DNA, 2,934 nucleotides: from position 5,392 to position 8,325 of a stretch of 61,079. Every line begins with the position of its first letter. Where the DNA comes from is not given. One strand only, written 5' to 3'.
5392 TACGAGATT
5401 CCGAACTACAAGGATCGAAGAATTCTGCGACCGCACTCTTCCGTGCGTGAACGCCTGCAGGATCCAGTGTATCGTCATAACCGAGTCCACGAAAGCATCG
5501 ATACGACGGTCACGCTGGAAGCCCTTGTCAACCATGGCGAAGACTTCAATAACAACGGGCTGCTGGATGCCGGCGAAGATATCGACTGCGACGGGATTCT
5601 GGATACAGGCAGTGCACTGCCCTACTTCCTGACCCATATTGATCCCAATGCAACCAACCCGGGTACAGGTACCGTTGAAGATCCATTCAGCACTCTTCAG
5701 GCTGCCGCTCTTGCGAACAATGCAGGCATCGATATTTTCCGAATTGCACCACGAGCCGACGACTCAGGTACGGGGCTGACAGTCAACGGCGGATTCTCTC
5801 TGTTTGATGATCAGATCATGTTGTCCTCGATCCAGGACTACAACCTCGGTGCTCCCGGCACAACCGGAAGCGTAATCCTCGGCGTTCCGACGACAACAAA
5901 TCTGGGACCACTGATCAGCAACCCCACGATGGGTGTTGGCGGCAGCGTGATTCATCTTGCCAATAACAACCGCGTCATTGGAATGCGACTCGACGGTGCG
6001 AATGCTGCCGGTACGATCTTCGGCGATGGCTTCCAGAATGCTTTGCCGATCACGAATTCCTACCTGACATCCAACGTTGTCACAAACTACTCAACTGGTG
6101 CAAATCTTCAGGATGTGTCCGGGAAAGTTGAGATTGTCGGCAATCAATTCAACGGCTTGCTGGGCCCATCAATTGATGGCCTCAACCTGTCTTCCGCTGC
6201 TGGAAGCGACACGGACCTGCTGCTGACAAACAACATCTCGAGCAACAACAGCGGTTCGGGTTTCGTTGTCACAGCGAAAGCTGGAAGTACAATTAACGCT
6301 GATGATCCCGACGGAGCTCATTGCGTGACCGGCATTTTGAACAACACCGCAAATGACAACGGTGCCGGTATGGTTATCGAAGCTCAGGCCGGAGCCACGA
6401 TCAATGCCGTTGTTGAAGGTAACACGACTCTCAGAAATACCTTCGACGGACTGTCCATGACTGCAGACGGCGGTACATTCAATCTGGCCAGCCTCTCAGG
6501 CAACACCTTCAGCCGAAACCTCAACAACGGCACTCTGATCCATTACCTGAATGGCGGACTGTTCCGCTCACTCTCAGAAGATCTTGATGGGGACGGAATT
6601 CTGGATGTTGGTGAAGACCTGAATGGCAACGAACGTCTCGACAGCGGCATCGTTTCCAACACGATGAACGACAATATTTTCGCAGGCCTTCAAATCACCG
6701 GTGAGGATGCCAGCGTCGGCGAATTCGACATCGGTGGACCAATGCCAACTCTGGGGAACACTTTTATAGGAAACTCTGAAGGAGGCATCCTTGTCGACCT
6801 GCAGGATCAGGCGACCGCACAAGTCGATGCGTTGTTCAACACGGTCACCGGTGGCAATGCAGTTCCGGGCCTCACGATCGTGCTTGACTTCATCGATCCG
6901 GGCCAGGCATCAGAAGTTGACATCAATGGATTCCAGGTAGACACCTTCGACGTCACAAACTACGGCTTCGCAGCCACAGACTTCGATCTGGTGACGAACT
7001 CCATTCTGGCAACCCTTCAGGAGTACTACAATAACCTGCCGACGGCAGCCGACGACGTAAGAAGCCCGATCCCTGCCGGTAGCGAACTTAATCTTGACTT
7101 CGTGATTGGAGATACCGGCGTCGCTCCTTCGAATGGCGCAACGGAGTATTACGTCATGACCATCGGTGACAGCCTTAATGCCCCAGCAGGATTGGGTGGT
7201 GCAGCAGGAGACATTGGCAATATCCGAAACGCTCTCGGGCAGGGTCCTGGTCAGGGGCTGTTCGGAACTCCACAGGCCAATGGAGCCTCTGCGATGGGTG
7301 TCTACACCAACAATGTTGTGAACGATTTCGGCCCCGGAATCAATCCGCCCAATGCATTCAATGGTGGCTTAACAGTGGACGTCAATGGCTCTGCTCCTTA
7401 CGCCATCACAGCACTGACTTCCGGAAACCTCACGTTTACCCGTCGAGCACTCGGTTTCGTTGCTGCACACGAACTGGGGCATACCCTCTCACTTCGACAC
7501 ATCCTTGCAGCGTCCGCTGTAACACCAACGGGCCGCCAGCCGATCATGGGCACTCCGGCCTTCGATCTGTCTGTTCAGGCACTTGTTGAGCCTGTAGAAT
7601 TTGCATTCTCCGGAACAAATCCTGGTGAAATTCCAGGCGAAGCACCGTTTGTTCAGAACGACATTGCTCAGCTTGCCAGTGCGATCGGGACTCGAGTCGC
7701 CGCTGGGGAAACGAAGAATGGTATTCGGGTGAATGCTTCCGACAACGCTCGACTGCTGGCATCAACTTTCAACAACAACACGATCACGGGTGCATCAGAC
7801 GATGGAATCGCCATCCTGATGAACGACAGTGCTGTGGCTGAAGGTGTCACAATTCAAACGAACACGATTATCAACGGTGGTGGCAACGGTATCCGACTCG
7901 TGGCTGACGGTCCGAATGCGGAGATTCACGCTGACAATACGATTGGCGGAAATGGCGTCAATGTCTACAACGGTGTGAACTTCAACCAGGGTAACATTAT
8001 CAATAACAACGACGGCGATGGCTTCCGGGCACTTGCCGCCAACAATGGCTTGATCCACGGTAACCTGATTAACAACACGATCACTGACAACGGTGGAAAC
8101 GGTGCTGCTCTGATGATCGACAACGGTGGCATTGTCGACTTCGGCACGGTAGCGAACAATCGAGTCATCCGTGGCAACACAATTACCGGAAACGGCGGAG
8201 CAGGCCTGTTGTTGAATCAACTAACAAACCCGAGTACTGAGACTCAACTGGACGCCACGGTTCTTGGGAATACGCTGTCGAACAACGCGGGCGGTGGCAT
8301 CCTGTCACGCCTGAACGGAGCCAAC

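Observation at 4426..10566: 2046-aa protein combining an intimin/invasin-like N-terminal beta-barrel with a parallel beta-helix passenger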

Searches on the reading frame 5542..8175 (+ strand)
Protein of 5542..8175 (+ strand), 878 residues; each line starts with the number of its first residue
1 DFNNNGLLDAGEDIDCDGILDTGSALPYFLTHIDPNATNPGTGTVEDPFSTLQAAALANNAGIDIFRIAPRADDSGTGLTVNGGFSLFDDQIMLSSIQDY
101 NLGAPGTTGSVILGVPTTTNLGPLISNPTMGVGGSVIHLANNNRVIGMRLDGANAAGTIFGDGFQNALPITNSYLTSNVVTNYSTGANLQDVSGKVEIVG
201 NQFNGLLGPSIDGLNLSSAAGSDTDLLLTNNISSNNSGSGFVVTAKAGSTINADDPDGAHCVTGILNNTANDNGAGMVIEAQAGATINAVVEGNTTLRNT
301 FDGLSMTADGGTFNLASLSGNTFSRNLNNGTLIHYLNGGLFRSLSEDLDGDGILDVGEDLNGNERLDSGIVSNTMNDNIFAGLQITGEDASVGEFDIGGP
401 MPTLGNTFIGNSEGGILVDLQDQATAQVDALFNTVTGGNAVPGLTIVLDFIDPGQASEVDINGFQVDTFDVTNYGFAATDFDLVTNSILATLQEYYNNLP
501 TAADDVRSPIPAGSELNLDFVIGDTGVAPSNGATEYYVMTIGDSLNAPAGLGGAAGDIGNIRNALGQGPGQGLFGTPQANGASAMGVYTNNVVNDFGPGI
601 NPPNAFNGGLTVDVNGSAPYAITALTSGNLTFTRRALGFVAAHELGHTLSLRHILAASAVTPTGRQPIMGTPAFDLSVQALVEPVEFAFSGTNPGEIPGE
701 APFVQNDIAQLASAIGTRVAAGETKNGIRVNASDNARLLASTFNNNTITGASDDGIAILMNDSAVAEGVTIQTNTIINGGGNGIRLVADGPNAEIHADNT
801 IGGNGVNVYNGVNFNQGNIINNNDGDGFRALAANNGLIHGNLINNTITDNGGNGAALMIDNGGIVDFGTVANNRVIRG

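Call 44: find_homologous_proteins(query=window:5542-8175:+)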
Query window:5542-8175:+ (878 aa): 16 proteins with E <= 0.001 among 8000 candidates.
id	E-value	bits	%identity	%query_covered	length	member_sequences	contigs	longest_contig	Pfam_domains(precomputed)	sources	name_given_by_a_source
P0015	0.0e+0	1025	65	88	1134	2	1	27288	PF11924.15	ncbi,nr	ncbi:MAG: inverse autotransporter beta domain-containing protein, partial [Planctomycetaceae bacteri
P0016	6.8e-287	972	58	98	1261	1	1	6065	PF13229.13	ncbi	ncbi:MAG: right-handed parallel beta-helix repeat-containing protein, partial [Fuerstiella sp.]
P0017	6.1e-230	784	60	76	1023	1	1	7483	-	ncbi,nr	ncbi:MAG: right-handed parallel beta-helix repeat-containing protein, partial [Planctomycetaceae bac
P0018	1.3e-214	733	56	77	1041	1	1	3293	-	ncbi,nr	ncbi:MAG: hypothetical protein O2856_15145, partial [Planctomycetota bacterium]|nr:hypothetical prot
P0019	1.2e-212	727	58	76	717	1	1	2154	-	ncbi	ncbi:MAG: hypothetical protein ABGZ53_09925, partial [Fuerstiella sp.]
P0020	6.4e-194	665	57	67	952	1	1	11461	-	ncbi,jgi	jgi:hypothetical protein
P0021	1.3e-187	644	67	57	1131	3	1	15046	PF13229.13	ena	-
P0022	8.6e-130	452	56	47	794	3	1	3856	-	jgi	jgi:hypothetical protein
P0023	4.2e-105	371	53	44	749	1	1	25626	-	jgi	jgi:hypothetical protein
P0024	2.0e-102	362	47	50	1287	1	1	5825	-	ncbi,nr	ncbi:MAG: inverse autotransporter beta domain-containing protein, partial [Planctomycetaceae bacteri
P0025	1.5e-100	356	59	31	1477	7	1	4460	-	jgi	-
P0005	1.3e-95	339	54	39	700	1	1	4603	PF11924.15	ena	-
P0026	1.1e-86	310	45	40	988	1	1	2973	-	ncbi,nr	ncbi:MAG: hypothetical protein KDA89_16115, partial [Planctomycetaceae bacterium]|nr:hypothetical pr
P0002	2.0e-72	263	57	28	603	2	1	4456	-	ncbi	ncbi:MAG: inverse autotransporter beta domain-containing protein, partial [Planctomycetaceae bacteri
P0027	4.2e-35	139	43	33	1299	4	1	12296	PF01839.30,PF00404.25,PF13517.13,PF20009.5,PF17802.8,PF13620.13,PF17210.10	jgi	-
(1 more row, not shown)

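Call 59: predict_structure(alignment_id=A3)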
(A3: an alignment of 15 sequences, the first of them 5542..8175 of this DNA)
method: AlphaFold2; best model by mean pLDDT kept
length: 878 residues; sequences in the alignment: 15
mean_pLDDT: 62.7   pTM: 0.60
mean pLDDT of the five models: 62.7, 60.3, 60.0, 59.2, 55.8
residues with pLDDT >= 90: 251; 70-90: 155; 50-70: 139; < 50: 333
segments of 3 or more residues with pLDDT < 50: 1-122, 129-133, 439-443, 460-463, 505-508, 525-536, 544-723
pLDDT, mean of each block of 10 residues (from residue 1): 21 23 28 29 31 38 29 30 30 27 26 31 50 58 64 62 76 79 88 91 85 95 95 93 97 82 92 94 96 93 97 96 92 97 87 82 83 91 96 93 89 91 96 77 54 56 55 62 63 57 52 54 52 49 44 27 28 26 22 25 26 28 24 24 25 26 28 34 35 28 35 39 69 96 92 90 94 87 92 84 68 76 85 93 83 83 80 61
secondary structure, 60 per line:
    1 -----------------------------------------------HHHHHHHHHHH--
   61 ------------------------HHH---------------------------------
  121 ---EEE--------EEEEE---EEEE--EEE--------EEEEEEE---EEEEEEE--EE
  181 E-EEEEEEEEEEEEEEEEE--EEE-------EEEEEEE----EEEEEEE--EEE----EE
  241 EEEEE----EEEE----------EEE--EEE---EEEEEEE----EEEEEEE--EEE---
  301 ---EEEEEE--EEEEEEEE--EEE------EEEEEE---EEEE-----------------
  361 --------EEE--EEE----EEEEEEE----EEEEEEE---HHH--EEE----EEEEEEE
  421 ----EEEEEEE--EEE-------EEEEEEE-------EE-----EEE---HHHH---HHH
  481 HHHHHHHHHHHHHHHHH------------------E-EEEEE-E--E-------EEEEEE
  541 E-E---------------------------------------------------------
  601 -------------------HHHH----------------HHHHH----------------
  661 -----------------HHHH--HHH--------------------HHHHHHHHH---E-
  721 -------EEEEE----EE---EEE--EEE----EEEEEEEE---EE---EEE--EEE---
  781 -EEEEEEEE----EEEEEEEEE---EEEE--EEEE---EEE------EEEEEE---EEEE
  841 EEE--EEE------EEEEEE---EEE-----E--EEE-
elements in order (helices of 4 or more, strands of 3 or more residues): H48-58 E124-126 E135-139 E143-146 E149-151 E160-166 E170-176 E179-181 E183-199 E202-204 E212-218 E223-229 E232-234 E239-245 E250-253 E264-266 E269-271 E275-281 E286-292 E295-297 E304-309 E312-319 E322-324 E331-336 E340-343 E369-371 E374-376 E381-387 E392-398 E407-409 E414-420 E425-431 E434-436 E444-450 E465-467 H471-474 H478-497 E518-522 E535-541 H620-623 H640-644 H678-681 H707-715 E728-732 E742-744 E747-749 E754-761 E770-772 E775-777 E782-789 E794-802 E806-809 E812-815 E819-821 E828-833 E837-843 E846-848 E855-860 E864-866 E875-877

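Call 62: fold_search(model_id=the predicted structure, library=pdb)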
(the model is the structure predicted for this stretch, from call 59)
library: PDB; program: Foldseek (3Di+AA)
matches with E <= 10: 198; with E <= 0.001: 0
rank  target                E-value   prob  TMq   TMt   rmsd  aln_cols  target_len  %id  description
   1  5gkq_A                6.6e-03  0.18  0.11  0.12  30.6       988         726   10  Structure of PL6 family alginate lyase AlyGC mutant-R241A (released 2017-02-08)
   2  2pyg_B                7.6e-03  0.98  0.16  0.31  18.5       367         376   15  Azotobacter vinelandii Mannuronan C-5 epimerase AlgE4 A-module (released 2008-05-27)
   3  7dmk_C                9.4e-03  0.14  0.09  0.10  29.4       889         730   10  PL6 alginate lyase BcAlyPL6 (released 2021-10-06)
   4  8bwk_A                1.1e-02  0.35  0.15  0.18  26.8       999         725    9  Metagenomic derived PL6 alginate lyase (released 2023-12-20)
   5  8bwk_C                1.2e-02  0.28  0.15  0.17  27.8       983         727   10  Metagenomic derived PL6 alginate lyase (released 2023-12-20)
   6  4ozy                  1.3e-02  0.91  0.15  0.26  12.3       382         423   11  Crystal Structure of the periplasmic alginate epimerase AlgG T265N mutant (released 2015-03-04)
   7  8bwk_D                1.6e-02  0.23  0.14  0.17  26.4       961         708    9  Metagenomic derived PL6 alginate lyase (released 2023-12-20)
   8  6k0v_A                1.8e-02  0.47  0.12  0.17  17.5       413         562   10  Catalytic domain of GH87 alpha-1,3-glucanase D1069A in complex with tetrasaccharides (released 2019-12-25)
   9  7dmk_A                2.1e-02  0.11  0.10  0.11  29.2       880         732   10  PL6 alginate lyase BcAlyPL6 (released 2021-10-06)
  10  6k0m                  2.5e-02  0.69  0.14  0.19  17.7       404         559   11  Catalytic domain of GH87 alpha-1,3-glucanase from Paenibacillus glycanilyticus FH11 (released 2019-12-25)
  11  4nk6                  2.8e-02  0.93  0.16  0.29  11.4       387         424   10  Crystal Structure of the periplasmic alginate epimerase AlgG (released 2014-01-15)
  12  7ko9                  3.0e-02  0.08  0.08  0.10  22.4       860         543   10  Crystal structure of antigen 43 from uropathogenic Escherichia coli UTI89 (released 2022-03-09)
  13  4nk8                  3.3e-02  0.90  0.15  0.28  10.8       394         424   10  Crystal Structure of the periplasmic alginate epimerase AlgG D317A mutant (released 2014-01-15)
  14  6nw9_B                3.9e-02  0.54  0.14  0.19  18.0       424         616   15  CRYSTAL STRUCTURE OF A TAILSPIKE PROTEIN 3 (TSP3, ORF212) FROM ESCHERICHIA COLI O157:H7 BACTERIOPHAGE CBA120 (released 2019-06-05)
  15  4kh3                  3.9e-02  0.07  0.08  0.11  23.1       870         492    9  Structure of a bacterial self-associating protein (released 2014-01-15)
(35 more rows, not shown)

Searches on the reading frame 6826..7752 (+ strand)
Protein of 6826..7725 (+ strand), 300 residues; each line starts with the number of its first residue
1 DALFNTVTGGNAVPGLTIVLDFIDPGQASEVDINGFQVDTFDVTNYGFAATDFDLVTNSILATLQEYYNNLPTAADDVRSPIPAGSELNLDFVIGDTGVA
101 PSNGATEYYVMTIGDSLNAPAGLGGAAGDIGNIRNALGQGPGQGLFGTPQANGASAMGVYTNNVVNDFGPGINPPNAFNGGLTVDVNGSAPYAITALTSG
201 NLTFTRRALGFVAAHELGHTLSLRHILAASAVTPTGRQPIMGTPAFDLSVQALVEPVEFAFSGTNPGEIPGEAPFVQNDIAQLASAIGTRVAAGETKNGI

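Call 27: search_protein_families(library=pfam, proteins=[window:6826-7725:+], max_evalue=1)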
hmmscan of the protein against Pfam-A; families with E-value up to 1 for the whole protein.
window:6826-7725:+ (300 aa): 5 families
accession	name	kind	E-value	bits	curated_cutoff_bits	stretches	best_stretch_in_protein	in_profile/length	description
PF16313.11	DUF4953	-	1.4e-05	24.9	24.2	1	205-235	9-39/316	Met-zincin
PF00413.30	Peptidase_M10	-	0.012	15.9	24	1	208-232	107-131/159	Matrixin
PF12388.14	Peptidase_M57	-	0.02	15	21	1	187-225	111-149/212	Dual-action HEIGH metallo-peptidase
PF13582.12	Reprolysin_3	-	0.024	15.6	22.4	1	196-225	94-122/123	Metallo-peptidase family M12B Reprolysin-like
PF13688.12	Reprolysin_5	-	0.11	13.1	27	1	208-229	140-161/196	Metallo-peptidase family M12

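Call 28: search_solved_structures(query=window:6826-7725:+, max_evalue=10, show_alignments=2)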
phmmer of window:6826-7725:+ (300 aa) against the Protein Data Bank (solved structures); distinct sequences matched with E-value up to 10: 9.
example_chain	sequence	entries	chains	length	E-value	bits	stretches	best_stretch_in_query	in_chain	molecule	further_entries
1cgl_A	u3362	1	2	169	0.21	13.9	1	169-229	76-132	FIBROBLAST COLLAGENASE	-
3shi_A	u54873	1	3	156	0.24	13.8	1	169-229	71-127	Interstitial collagenase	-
966c_A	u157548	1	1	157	0.24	13.8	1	169-229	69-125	MMP-1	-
1cgf_A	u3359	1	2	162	0.26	13.6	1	169-229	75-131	FIBROBLAST COLLAGENASE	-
1cge_A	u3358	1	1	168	0.28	13.5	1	169-229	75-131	FIBROBLAST COLLAGENASE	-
1ayk_A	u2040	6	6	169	0.28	13.5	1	169-229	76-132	COLLAGENASE | FIBROBLAST COLLAGENASE | PROTEIN (COLLAGENASE)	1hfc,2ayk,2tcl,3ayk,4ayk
2j0t_A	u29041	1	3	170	0.29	13.5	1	169-229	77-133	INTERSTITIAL COLLAGENASE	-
1hv5_A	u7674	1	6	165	0.41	13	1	211-244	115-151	STROMELYSIN 3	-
1su3_A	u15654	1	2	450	1.3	11.3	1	169-229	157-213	Interstitial collagenase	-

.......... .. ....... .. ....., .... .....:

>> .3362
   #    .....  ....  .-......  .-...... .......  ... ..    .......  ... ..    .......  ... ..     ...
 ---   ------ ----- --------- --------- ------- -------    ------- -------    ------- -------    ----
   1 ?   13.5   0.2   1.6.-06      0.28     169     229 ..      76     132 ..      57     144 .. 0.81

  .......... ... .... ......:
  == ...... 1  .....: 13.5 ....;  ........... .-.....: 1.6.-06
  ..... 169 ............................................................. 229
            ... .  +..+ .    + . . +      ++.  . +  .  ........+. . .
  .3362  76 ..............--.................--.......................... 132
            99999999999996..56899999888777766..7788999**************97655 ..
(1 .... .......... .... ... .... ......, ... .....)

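Call 65: search_solved_structures(query=A5, max_evalue=10, show_alignments=2)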
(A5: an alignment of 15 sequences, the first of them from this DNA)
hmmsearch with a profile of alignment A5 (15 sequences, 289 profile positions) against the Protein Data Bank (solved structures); distinct sequences matched with E-value up to 10: 77 (the best 60 are shown).
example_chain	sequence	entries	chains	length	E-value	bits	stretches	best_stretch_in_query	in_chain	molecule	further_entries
1rm8_A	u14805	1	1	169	0.0043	19.4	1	180-235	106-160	Matrix metalloproteinase-16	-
3shi_A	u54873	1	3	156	0.076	15.3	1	189-215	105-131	Interstitial collagenase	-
966c_A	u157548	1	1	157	0.076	15.3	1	189-215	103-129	MMP-1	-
1cgf_A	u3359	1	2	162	0.081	15.2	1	189-215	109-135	FIBROBLAST COLLAGENASE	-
1cge_A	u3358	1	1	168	0.085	15.1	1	189-215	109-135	FIBROBLAST COLLAGENASE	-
1ayk_A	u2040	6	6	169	0.086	15.1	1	189-215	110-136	COLLAGENASE | FIBROBLAST COLLAGENASE | PROTEIN (COLLAGENASE)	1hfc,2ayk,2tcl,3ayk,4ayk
2j0t_A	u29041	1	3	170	0.086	15.1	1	189-215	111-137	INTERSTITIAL COLLAGENASE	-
1cgl_A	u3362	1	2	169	0.089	15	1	189-215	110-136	FIBROBLAST COLLAGENASE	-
1cxv_A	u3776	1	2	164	0.11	14.8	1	193-214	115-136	PROTEIN (COLLAGENASE-3)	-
3k7l_A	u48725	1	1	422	0.17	14.1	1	187-226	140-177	Atragin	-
1a85_A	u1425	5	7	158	0.17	14.1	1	191-215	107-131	MMP-8 | Matrix Metalloproteinase 8 | Neutrophil collagenase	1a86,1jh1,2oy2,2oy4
3tt4_A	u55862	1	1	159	0.18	14.1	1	191-215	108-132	Neutrophil collagenase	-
1qua_A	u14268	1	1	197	0.18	14.1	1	191-226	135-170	ACUTOLYSIN-C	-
4j4m_A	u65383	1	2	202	0.18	14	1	186-214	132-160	zinc-dependent metalloproteinase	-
1i73_A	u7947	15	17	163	0.18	14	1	191-215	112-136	NEUTROPHIL COLLAGENASE | MATRIX METALLO PROTEINASE-8 (MET80 FORM) | Matrix Metalloproteinase 8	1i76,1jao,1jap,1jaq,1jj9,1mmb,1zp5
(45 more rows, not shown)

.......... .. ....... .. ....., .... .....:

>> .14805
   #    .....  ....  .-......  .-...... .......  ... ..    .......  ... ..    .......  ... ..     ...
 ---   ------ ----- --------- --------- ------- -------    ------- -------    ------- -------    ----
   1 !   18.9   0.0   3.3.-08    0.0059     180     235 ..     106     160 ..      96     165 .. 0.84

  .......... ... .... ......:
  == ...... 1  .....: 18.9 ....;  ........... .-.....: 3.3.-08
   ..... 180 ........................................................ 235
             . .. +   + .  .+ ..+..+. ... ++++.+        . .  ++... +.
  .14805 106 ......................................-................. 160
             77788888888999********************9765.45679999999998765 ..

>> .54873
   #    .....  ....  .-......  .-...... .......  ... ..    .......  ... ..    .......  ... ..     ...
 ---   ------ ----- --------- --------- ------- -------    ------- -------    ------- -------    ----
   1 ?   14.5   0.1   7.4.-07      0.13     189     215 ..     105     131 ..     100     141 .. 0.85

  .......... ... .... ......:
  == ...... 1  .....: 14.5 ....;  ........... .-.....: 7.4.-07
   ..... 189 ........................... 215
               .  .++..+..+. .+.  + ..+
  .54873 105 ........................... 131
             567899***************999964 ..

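Call 66: search_protein_families(library=pfam, alignment_id=A5, max_evalue=0.01)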
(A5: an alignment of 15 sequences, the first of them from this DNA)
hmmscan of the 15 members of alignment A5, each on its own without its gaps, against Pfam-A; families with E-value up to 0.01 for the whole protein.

A. member 1, seq(295 aa): 1 family
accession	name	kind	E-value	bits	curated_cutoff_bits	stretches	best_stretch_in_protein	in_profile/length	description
PF16313.11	DUF4953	-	1.4e-05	24.9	24.2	1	191-221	9-39/316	Met-zincin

B. families by the number of members that match (of 15 scanned): 7 families
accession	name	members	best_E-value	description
PF16313.11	DUF4953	5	1.4e-05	Met-zincin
PF13582.12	Reprolysin_3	5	0.0013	Metallo-peptidase family M12B Reprolysin-like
PF00413.30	Peptidase_M10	3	0.0025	Matrixin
PF12388.14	Peptidase_M57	1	0.0012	Dual-action HEIGH metallo-peptidase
PF13688.12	Reprolysin_5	1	0.006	Metallo-peptidase family M12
PF10462.15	Peptidase_M66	1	0.0068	Peptidase M66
PF13574.12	Reprolysin_2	1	0.0092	Metallo-peptidase family M12B Reprolysin-like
